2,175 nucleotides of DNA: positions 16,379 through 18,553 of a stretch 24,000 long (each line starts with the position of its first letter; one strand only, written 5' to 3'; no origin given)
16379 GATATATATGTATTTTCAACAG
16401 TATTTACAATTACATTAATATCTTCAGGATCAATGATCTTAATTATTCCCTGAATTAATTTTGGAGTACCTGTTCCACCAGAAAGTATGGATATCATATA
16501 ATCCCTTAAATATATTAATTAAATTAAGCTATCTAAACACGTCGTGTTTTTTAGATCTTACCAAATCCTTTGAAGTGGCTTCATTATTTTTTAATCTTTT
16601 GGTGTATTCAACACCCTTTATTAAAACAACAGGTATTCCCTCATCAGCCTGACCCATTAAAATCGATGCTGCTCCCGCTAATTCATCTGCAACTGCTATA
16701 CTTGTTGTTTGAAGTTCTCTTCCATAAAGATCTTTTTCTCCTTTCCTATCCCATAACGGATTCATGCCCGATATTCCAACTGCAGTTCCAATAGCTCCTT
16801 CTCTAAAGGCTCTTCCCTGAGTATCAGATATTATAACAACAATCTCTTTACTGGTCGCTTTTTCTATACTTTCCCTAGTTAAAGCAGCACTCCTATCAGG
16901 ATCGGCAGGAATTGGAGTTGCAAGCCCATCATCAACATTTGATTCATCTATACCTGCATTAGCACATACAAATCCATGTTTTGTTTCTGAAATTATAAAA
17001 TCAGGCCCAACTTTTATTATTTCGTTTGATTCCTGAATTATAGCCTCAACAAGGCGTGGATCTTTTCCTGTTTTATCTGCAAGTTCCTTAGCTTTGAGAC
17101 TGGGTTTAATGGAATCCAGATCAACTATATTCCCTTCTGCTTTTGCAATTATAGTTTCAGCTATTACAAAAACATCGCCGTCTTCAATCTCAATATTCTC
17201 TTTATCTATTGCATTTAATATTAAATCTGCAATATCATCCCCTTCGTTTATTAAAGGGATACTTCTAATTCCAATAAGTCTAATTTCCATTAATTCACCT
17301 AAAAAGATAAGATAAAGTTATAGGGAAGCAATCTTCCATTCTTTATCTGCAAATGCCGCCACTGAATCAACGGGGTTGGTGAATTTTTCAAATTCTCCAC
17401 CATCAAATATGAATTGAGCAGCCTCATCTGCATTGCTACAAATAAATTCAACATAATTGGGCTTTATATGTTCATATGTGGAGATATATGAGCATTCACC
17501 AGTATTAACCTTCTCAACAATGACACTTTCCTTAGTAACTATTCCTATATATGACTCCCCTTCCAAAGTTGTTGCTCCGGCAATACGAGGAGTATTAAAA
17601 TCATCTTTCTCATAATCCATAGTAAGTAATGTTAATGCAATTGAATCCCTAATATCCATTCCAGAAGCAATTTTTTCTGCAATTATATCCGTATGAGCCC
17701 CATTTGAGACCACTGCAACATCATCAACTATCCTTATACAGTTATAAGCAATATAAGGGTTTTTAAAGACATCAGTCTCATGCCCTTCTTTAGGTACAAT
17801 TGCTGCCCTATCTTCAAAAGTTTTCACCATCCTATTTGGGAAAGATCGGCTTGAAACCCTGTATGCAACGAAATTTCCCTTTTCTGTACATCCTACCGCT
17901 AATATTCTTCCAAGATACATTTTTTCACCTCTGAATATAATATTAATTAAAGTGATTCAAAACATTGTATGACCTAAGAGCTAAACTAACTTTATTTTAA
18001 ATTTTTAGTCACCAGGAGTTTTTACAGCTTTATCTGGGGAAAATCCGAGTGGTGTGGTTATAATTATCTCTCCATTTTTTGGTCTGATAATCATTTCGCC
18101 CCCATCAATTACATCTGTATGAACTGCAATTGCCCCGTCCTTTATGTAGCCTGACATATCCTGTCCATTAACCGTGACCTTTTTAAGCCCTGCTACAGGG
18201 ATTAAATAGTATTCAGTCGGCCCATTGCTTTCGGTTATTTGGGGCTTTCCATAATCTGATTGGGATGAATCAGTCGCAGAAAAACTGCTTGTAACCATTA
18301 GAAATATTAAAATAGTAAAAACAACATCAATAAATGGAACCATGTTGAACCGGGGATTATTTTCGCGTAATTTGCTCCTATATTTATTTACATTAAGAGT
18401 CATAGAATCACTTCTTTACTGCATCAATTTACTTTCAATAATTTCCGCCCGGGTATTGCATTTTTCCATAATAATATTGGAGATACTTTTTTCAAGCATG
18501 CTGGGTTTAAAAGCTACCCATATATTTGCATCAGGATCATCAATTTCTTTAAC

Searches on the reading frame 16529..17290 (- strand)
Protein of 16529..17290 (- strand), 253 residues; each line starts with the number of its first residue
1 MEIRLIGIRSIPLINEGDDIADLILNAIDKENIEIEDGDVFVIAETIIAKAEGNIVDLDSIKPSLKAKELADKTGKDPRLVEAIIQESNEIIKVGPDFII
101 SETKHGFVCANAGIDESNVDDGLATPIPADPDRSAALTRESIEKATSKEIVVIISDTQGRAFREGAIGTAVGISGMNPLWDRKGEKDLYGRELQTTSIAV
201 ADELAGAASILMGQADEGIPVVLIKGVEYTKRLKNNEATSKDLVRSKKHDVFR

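Call 7: search_protein_families(library=pfam, proteins=[window:16529-17290:-], max_evalue=0.00001)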
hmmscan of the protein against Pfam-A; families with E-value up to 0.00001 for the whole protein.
window:16529-17290:- (253 aa): 1 family
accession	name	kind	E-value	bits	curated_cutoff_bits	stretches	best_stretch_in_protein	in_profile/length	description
PF01996.21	F420_ligase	-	3.3e-83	278.9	25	1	11-226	4-218/218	F420-0:Gamma-glutamyl ligase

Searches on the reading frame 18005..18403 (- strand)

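Call 7: search_protein_families(library=pfam, proteins=[window:18005-18403:-], max_evalue=0.00001)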
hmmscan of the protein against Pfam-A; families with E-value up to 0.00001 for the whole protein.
window:18005-18403:- (132 aa): 1 family
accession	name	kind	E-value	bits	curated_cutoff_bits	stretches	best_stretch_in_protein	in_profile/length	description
PF02472.21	ExbD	-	9.7e-09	35.8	25.4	1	14-50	3-39/128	Biopolymer transport protein ExbD/TolR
